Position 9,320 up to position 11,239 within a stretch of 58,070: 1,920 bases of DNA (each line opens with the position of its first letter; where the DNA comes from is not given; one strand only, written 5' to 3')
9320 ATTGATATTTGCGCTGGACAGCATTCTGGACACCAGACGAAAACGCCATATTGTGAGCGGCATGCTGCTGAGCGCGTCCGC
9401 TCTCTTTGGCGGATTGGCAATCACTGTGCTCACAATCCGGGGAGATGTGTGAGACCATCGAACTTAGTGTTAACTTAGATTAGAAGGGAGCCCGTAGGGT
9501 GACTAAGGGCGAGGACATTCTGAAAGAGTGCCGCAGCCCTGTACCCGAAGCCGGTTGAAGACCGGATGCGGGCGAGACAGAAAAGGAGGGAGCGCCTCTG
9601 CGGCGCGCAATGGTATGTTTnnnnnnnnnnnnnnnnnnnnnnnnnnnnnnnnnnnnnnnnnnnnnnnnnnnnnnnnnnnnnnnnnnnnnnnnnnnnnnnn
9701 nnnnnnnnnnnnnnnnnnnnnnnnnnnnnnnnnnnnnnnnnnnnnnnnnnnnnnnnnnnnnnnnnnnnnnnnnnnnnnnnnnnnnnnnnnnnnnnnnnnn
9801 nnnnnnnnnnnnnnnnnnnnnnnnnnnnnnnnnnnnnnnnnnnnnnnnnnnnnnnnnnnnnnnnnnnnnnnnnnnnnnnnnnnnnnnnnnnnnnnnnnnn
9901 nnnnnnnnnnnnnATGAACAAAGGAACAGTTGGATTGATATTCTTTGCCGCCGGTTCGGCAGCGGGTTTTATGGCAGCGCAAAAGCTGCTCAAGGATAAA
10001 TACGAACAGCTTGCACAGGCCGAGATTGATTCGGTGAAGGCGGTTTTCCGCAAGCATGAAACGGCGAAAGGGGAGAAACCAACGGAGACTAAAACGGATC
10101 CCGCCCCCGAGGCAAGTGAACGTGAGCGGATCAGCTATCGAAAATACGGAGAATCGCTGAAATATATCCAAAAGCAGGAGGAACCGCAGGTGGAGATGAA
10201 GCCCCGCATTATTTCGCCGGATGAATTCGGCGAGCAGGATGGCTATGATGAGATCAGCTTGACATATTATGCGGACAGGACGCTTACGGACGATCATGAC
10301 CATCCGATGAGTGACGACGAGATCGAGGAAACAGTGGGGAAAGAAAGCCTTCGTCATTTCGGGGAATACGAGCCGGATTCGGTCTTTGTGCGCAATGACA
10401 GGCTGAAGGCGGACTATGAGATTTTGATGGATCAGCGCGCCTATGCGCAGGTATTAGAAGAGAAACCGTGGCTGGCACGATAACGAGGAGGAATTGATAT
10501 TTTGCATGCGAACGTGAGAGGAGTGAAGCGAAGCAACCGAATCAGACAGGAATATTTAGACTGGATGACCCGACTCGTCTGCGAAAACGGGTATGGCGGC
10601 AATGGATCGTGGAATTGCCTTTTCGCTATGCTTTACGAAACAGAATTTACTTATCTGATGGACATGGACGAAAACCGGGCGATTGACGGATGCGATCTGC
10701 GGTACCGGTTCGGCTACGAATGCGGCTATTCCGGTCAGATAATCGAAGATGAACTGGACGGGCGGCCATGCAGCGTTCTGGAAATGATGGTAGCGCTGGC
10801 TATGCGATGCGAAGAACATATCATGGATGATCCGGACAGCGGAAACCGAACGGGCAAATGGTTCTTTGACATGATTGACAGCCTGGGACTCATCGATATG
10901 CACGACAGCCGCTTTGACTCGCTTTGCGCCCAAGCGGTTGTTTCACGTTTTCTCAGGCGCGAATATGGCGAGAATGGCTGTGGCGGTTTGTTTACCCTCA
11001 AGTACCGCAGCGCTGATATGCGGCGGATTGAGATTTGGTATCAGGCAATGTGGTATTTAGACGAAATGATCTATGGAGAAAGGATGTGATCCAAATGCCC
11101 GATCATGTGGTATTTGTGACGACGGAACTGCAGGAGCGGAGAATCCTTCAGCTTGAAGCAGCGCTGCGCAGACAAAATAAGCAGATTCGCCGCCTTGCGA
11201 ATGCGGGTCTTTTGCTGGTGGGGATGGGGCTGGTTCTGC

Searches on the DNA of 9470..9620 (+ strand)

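Call 37: search_dna_similar(query=window:9483-9579:+, collection=phages, mode=distant, max_evalue=10, max_rows=30)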
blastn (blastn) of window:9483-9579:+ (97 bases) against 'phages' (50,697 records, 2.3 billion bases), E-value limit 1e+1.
Records with a match: 5; places in all: 5; records where one place covers at least 80% of the query: 0.
Best place of each record, by identity: 90-95% 4; 80-90% 1.
By first word of the organism name: Gordonia 3; Streptomyces 1; Pseudomonas 1.
By host as written in the record: Gordonia terrae 3612 2; Streptomyces venezuelae ATCC 10712 1; Gordonia westfalica NRRL B-24152 1; Pseudomonas stutzeri 1.
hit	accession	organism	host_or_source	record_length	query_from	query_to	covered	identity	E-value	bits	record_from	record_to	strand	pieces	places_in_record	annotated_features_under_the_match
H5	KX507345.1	Streptomyces phage Brataylor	Streptomyces venezuelae ATCC 10712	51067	64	90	28%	88.9%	3e+0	37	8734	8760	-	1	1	head-to-tail adaptor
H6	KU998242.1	Gordonia phage Demosthenes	Gordonia terrae 3612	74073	48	72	26%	92.0%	9e-1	37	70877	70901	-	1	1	91: hypothetical protein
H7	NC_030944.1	Gordonia phage Demosthenes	Gordonia terrae 3612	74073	48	72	26%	92.0%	9e-1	37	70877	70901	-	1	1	91: hypothetical protein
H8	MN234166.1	Gordonia phage ASerpRocky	Gordonia westfalica NRRL B-24152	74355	48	72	26%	92.0%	9e-1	37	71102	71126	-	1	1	91: hypothetical protein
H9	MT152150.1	Pseudomonas phage 8P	Pseudomonas stutzeri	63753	43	66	25%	91.7%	3e+0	36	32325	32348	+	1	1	structural protein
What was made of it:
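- Tried and rejected: Only chance 25-nt matches (call 37).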

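Call 86: search_rna_families(source=window, start=9470, end=9620, threshold=evalue, max_evalue=10, show_alignments=4)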
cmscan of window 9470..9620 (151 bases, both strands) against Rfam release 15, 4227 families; matches with E-value up to 10: 3.
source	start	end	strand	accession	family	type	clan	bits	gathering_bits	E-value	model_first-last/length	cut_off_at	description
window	9487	9589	-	RF02130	GNAS-AS1_4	Gene; lncRNA;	-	13.1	50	8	1-122/122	no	GNAS antisense RNA 1 conserved region 4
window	9516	9568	+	RF03111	Zeta-pan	Gene; sRNA;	-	12.7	56.7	4.9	1-50/50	no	Zeta-pan RNA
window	9494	9516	+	RF01762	whalefall-1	Gene; sRNA;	-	9.3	37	8.9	1-56/56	no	Whalefall-1 RNA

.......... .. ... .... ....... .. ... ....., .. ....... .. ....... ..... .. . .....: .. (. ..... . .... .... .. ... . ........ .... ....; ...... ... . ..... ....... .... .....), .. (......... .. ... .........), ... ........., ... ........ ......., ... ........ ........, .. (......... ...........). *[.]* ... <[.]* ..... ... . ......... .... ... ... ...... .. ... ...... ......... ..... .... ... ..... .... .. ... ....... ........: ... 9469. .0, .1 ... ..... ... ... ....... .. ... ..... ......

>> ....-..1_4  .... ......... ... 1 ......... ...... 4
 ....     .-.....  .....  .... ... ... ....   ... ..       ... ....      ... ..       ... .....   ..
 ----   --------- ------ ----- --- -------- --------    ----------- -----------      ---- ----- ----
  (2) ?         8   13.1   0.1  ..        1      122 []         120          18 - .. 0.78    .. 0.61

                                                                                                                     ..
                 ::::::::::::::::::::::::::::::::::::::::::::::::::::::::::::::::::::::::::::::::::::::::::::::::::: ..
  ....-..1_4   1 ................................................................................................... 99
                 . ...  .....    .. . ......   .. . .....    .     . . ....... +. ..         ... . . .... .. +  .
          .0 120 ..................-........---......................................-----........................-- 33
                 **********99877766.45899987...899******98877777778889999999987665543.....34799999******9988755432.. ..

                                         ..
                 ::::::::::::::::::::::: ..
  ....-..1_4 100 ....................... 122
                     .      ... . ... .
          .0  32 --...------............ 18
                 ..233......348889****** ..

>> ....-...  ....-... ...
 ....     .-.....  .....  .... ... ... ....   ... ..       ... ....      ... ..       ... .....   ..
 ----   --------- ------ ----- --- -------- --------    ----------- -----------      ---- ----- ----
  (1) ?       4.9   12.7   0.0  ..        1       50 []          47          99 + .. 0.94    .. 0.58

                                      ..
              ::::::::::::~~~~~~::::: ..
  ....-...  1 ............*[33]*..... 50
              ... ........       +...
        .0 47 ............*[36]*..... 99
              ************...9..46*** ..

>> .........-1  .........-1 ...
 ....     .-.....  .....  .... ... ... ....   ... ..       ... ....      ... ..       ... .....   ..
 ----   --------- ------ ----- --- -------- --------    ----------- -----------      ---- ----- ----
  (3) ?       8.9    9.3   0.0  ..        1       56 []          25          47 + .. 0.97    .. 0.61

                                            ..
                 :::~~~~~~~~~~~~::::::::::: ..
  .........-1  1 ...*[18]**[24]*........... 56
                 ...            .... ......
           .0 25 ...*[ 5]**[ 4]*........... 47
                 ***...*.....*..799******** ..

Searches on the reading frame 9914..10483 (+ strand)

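Call 17: search_protein_families(library=phrogs, proteins=[window:9914-10483:+], max_evalue=0.001)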
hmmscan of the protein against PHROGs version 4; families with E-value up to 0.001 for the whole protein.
window:9914-10483:+ (189 aa): 1 family
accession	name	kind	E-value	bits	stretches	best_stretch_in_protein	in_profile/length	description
phrog_4695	-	unknown function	2.8e-48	166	2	67-183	110-226/233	-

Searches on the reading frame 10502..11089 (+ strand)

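Call 17: search_protein_families(library=phrogs, proteins=[window:10502-11089:+], max_evalue=0.001)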
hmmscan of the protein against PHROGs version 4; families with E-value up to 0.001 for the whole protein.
window:10502-11089:+ (195 aa): 1 family
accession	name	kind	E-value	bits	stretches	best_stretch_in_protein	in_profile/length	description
phrog_4678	-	unknown function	1e-54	186.1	1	11-189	3-177/181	-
